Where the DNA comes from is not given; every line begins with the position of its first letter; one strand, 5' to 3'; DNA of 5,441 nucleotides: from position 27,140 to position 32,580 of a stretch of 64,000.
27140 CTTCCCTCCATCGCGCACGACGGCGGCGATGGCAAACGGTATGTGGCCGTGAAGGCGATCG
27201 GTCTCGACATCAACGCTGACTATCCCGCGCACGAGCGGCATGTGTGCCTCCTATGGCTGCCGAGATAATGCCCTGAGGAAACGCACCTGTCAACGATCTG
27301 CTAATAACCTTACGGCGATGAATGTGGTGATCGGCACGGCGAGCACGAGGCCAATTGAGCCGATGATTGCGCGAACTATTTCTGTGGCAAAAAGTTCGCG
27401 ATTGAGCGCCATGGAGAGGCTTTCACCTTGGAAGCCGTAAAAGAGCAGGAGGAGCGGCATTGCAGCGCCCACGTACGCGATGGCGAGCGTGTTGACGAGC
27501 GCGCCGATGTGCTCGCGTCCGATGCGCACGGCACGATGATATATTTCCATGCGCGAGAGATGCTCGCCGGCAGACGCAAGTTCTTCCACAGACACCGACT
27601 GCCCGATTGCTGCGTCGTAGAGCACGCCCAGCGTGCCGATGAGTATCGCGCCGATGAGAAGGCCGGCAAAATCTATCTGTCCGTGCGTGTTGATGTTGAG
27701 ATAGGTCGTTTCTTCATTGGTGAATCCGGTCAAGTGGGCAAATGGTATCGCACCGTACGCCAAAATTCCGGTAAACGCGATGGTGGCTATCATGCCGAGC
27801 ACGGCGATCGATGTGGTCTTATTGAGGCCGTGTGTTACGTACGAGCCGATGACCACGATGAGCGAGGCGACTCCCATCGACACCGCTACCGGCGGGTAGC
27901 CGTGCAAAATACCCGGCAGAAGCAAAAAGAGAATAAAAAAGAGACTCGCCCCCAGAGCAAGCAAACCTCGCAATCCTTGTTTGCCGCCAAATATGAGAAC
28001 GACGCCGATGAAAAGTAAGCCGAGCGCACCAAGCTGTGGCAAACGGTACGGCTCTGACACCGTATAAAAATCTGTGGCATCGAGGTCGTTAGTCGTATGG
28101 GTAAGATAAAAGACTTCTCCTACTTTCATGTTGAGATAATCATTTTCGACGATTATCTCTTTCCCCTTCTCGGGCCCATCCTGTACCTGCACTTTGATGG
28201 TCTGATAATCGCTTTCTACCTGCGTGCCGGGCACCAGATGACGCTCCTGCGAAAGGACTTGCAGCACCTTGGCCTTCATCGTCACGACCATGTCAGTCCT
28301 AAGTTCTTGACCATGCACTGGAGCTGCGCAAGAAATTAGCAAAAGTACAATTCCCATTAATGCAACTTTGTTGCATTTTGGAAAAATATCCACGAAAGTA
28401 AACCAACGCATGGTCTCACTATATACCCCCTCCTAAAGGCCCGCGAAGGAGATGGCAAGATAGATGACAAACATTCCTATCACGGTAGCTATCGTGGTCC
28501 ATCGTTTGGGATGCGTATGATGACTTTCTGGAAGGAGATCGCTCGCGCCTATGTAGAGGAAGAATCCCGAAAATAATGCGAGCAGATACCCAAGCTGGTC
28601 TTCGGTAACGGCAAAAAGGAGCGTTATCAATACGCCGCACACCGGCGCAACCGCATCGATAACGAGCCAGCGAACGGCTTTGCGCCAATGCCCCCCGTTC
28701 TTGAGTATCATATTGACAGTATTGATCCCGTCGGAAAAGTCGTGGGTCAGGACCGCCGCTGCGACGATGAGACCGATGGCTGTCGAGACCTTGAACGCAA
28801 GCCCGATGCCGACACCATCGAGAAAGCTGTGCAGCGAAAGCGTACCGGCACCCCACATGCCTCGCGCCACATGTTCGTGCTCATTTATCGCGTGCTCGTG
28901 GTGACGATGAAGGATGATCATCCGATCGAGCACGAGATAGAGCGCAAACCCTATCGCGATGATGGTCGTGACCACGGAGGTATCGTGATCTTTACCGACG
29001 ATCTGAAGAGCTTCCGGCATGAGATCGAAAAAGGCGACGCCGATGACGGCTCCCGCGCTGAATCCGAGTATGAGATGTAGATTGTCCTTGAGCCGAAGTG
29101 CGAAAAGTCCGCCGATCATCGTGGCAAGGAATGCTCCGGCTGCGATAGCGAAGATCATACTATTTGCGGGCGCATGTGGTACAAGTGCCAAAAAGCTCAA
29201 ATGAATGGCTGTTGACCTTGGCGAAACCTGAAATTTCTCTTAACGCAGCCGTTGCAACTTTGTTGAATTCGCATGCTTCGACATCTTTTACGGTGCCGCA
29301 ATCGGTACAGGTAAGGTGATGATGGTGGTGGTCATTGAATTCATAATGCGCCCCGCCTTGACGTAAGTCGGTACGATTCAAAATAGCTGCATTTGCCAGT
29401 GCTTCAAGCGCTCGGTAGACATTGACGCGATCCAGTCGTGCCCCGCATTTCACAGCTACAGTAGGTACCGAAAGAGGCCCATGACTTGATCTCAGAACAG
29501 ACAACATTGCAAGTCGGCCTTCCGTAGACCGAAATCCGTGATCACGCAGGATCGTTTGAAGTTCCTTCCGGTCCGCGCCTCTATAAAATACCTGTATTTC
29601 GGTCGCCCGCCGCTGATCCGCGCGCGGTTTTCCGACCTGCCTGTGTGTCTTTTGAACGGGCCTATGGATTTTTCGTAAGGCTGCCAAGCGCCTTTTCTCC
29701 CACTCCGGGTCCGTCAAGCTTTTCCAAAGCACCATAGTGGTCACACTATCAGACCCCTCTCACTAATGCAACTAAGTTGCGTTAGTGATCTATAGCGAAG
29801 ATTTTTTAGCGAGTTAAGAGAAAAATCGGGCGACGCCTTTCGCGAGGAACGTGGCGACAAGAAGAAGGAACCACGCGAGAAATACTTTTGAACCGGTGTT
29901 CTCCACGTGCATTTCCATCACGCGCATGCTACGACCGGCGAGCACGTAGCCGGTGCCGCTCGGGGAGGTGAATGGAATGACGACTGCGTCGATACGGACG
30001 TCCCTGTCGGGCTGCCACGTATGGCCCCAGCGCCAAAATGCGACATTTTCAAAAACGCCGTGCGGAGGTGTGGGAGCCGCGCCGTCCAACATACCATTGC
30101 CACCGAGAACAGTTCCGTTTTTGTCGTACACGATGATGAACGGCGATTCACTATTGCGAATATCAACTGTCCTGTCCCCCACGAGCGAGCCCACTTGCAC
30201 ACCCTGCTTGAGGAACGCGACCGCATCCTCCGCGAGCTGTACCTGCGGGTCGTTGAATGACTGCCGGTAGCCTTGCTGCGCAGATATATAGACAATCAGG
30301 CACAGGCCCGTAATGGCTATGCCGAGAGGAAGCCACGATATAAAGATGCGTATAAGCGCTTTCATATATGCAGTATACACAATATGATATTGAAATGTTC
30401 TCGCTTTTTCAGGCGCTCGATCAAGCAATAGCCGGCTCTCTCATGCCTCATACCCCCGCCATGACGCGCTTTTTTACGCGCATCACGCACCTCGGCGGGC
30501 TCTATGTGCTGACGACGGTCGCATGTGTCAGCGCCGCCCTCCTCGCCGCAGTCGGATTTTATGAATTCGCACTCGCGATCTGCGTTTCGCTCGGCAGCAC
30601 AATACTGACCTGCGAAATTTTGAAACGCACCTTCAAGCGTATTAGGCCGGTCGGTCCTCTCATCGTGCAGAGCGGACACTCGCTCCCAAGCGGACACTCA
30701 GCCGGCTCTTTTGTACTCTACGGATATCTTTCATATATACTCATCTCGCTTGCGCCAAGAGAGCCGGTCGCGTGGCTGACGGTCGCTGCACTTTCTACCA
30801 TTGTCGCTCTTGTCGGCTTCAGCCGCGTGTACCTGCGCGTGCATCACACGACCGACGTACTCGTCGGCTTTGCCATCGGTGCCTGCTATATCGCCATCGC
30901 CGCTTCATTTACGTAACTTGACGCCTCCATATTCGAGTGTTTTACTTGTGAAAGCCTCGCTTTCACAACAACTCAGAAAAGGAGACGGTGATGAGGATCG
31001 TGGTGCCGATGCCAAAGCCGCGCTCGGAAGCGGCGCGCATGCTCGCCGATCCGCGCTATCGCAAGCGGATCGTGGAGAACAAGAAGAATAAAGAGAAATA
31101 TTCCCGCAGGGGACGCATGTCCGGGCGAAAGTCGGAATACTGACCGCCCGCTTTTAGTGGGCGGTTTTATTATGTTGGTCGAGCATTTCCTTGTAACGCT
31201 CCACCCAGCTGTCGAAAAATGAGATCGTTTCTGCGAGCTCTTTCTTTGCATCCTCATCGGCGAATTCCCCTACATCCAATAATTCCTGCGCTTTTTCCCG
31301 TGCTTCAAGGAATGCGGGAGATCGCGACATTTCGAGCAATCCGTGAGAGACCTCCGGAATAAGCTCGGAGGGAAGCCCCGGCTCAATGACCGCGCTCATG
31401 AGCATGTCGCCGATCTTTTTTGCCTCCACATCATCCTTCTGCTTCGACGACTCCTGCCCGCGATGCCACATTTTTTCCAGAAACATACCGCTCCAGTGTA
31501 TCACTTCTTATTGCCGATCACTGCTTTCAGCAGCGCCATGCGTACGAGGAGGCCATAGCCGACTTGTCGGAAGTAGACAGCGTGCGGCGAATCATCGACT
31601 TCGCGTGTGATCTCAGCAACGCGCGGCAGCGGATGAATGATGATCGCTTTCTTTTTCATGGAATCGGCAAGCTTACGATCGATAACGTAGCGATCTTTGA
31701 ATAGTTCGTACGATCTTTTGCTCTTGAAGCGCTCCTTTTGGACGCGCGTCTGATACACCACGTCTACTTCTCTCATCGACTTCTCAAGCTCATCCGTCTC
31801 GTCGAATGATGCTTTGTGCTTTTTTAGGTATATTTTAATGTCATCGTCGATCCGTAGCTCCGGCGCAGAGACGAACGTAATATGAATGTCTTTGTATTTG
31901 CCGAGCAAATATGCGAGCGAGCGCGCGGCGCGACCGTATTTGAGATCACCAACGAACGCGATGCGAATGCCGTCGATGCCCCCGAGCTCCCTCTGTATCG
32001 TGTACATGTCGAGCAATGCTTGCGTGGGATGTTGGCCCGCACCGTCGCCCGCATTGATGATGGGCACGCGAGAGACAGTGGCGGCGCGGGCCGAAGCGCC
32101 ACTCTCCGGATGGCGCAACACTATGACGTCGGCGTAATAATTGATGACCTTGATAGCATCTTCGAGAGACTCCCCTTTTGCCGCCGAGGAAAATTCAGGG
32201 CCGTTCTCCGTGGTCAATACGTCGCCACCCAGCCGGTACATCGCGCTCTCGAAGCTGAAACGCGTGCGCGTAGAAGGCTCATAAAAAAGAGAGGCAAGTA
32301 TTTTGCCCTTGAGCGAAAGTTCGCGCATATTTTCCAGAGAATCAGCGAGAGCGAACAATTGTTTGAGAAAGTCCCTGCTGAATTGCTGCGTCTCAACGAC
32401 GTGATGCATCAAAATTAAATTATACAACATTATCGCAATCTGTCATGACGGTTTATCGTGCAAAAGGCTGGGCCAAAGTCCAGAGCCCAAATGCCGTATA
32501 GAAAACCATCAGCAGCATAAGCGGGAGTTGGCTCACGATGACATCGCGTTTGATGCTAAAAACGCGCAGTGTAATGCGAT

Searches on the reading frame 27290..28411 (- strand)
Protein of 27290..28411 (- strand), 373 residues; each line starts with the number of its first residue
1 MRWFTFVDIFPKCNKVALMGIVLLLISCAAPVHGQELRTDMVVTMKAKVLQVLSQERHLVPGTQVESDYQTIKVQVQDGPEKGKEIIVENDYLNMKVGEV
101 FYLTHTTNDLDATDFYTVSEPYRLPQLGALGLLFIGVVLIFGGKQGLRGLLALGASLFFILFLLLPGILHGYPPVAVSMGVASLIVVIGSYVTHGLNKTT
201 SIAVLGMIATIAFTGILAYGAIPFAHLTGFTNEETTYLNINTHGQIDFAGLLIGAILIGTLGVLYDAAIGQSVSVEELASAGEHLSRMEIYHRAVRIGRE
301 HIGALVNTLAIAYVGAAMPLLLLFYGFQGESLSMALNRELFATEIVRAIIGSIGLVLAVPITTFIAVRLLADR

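Call 81: search_protein_families(library=pfam, proteins=[window:27290-28411:-], max_evalue=0.00001)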
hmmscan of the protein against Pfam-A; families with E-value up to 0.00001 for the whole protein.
window:27290-28411:- (373 aa): 1 family
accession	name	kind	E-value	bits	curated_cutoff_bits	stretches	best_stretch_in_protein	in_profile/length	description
PF07907.16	YibE_F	-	2.4e-64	217.6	27.2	1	129-366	3-239/241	YibE/F-like protein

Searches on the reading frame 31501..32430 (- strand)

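Call 81: search_protein_families(library=pfam, proteins=[window:31501-32430:-], max_evalue=0.00001)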
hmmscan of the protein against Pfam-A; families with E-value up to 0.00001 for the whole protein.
window:31501-32430:- (309 aa): 2 families
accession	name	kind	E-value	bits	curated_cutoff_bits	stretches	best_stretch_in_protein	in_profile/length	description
PF02729.26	OTCace_N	-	4.4e-45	153.8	29.9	1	10-146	2-147/148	Aspartate/ornithine carbamoyltransferase, carbamoyl-P binding domain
PF00185.30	OTCace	-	1.8e-31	109.8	29.4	1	153-303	1-156/157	Aspartate/ornithine carbamoyltransferase, Asp/Orn binding domain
